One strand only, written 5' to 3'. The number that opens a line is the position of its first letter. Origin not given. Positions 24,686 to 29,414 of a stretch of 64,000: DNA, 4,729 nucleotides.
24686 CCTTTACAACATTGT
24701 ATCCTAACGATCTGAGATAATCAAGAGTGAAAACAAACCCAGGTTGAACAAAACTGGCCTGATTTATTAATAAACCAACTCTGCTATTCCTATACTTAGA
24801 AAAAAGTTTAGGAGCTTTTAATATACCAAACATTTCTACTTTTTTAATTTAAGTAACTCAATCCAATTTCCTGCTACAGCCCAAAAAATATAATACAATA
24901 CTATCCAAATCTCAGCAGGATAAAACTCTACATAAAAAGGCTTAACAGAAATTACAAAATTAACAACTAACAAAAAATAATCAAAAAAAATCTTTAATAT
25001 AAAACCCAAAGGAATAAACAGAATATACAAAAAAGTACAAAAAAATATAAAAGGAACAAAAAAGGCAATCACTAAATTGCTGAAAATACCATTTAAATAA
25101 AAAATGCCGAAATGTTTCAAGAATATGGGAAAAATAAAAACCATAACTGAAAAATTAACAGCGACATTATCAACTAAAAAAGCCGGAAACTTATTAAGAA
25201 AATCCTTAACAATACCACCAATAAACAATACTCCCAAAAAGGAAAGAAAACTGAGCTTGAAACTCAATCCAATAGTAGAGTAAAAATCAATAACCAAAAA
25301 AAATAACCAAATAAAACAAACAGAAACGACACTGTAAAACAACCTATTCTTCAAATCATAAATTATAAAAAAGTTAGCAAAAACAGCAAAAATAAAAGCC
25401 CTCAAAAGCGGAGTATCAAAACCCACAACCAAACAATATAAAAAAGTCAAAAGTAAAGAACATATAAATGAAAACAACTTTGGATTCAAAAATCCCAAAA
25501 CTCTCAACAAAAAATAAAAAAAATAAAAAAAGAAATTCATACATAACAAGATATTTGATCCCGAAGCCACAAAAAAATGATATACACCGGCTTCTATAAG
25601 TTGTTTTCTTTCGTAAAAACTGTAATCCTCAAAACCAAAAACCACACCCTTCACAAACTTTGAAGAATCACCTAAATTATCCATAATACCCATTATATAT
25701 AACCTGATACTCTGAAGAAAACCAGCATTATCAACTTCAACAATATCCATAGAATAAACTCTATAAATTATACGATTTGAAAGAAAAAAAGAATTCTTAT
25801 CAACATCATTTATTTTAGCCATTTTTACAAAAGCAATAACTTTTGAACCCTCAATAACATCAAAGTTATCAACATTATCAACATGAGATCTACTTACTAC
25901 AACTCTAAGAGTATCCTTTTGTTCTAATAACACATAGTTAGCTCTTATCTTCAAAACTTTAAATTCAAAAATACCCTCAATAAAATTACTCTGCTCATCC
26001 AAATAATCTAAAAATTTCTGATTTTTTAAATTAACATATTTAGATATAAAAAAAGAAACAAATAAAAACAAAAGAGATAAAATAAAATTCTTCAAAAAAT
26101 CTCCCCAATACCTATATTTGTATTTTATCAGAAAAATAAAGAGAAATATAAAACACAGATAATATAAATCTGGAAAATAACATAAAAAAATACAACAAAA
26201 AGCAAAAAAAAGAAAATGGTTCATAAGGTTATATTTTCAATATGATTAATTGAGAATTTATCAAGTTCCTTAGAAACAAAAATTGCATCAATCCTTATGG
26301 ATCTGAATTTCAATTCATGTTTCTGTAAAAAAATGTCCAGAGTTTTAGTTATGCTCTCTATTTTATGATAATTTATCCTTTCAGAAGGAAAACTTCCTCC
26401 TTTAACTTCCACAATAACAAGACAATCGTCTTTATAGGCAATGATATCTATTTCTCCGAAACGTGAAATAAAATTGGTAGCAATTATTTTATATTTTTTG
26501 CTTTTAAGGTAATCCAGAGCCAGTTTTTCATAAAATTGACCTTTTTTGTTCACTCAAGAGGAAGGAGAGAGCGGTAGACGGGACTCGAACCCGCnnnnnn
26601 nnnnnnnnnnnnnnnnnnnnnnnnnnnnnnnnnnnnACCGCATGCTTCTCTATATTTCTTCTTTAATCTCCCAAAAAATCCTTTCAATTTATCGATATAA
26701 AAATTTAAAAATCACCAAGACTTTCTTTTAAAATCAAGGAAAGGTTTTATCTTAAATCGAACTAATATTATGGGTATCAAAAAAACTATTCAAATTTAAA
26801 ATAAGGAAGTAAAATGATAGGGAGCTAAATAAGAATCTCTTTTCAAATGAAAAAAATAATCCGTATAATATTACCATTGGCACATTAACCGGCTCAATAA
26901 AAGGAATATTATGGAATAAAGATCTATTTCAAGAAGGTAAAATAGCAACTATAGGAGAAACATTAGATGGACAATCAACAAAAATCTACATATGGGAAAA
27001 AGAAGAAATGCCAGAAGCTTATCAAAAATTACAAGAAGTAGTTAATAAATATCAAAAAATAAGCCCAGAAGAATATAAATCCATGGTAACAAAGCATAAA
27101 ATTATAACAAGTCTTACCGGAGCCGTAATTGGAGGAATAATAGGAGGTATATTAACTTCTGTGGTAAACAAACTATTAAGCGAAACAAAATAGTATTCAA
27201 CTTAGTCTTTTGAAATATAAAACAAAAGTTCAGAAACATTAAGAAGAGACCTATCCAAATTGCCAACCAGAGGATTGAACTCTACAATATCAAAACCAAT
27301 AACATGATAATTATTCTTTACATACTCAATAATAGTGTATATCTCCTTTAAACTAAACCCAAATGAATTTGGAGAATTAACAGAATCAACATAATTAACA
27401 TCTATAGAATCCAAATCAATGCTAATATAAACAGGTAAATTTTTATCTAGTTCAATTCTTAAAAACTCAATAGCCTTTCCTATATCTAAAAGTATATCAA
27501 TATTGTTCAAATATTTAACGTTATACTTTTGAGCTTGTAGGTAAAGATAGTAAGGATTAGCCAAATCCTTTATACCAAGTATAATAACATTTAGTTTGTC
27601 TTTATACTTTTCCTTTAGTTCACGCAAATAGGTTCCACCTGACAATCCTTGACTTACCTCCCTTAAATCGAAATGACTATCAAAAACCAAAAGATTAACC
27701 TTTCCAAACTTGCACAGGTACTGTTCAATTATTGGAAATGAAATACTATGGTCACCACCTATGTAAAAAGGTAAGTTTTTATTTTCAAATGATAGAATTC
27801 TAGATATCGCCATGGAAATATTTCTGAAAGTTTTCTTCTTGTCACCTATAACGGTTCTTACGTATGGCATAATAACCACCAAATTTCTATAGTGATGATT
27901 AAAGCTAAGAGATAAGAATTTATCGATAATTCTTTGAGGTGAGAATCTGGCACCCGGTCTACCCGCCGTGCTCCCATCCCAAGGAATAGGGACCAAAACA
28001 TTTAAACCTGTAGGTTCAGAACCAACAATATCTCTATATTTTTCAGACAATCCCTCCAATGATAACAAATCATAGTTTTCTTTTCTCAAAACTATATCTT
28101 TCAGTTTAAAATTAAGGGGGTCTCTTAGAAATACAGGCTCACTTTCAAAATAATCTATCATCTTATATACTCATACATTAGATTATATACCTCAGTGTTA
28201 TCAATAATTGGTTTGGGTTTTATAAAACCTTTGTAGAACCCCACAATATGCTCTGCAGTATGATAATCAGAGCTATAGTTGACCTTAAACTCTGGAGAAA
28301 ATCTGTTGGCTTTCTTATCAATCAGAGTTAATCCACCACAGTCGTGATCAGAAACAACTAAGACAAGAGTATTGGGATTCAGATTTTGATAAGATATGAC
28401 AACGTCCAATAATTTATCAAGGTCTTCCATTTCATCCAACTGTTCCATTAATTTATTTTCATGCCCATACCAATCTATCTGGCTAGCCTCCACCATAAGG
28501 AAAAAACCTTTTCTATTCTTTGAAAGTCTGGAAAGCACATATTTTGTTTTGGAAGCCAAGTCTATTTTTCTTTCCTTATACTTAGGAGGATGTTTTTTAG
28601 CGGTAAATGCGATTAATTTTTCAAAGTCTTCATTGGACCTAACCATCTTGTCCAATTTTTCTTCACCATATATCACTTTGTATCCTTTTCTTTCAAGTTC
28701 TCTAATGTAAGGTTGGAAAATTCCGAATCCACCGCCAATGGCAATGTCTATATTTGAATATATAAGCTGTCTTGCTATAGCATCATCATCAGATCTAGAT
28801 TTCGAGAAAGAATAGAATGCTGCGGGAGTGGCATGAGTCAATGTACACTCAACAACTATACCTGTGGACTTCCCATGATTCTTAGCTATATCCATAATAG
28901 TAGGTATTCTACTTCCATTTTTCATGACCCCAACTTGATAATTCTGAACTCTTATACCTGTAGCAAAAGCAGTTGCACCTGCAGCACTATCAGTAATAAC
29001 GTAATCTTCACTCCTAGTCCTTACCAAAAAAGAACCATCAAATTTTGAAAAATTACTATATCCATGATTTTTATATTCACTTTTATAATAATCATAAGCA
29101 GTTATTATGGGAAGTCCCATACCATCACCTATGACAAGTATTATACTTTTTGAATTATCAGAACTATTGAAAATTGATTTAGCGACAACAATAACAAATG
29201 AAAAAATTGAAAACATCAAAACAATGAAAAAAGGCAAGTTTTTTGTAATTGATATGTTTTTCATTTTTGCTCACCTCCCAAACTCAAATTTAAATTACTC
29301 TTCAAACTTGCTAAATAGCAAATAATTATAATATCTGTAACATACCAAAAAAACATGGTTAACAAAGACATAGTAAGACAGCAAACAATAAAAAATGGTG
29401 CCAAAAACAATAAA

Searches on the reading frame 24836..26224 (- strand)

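Call 24: search_protein_families(library=pfam, proteins=[window:24836-26224:-])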
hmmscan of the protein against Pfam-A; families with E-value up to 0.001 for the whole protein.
window:24836-26224:- (462 aa): 1 family
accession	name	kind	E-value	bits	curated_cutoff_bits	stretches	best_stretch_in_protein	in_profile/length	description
PF03772.21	Competence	-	4.1e-23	82.5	23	1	207-452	15-264/270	Competence protein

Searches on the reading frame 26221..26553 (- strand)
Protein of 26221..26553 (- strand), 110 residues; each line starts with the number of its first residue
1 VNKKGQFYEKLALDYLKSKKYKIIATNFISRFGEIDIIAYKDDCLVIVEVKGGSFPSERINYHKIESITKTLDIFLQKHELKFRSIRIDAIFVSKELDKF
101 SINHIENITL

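Call 24: search_protein_families(library=pfam, proteins=[window:26221-26553:-])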
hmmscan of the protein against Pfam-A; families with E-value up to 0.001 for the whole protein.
window:26221-26553:- (110 aa): 2 families
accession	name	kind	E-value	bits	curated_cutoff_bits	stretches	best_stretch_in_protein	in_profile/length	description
PF02021.23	UPF0102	-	4.8e-18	65.7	23.6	1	8-93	1-80/80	Uncharacterised protein family UPF0102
PF08378.17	NERD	-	3.6e-06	27.9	22.1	1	4-52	1-56/111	Nuclease-related domain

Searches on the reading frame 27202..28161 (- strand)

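Call 24: search_protein_families(library=pfam, proteins=[window:27202-28161:-])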
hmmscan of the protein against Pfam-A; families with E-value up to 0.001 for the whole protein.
window:27202-28161:- (319 aa): 1 family
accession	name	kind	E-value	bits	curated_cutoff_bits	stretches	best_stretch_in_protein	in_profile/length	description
PF00491.26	Arginase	-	2.2e-44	152.5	22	1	55-311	4-272/280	Arginase family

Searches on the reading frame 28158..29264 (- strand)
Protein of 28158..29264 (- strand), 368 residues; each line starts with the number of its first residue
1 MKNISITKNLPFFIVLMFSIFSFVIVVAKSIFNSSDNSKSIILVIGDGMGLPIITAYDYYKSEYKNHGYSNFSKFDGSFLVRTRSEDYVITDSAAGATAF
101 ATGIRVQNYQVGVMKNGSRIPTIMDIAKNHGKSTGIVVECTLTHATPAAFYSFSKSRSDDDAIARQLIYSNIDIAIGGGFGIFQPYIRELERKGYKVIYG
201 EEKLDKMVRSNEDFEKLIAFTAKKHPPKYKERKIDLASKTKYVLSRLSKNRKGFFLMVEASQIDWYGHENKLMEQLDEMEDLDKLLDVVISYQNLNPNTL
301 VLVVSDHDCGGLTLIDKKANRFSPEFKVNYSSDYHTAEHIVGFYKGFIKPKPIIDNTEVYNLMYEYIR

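Call 24: search_protein_families(library=pfam, proteins=[window:28158-29264:-])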
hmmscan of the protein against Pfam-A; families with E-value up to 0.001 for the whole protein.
window:28158-29264:- (368 aa): 3 families
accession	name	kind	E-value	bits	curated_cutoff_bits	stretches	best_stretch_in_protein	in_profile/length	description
PF00245.25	Alk_phosphatase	-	1.7e-54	185.8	24.4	1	39-315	2-323/423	Alkaline phosphatase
PF00884.28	Sulfatase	-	1.1e-05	25.3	25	1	41-308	3-242/301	Sulfatase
PF01676.23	Metalloenzyme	-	0.00022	21.2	24.3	1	232-309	127-202/252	Metalloenzyme superfamily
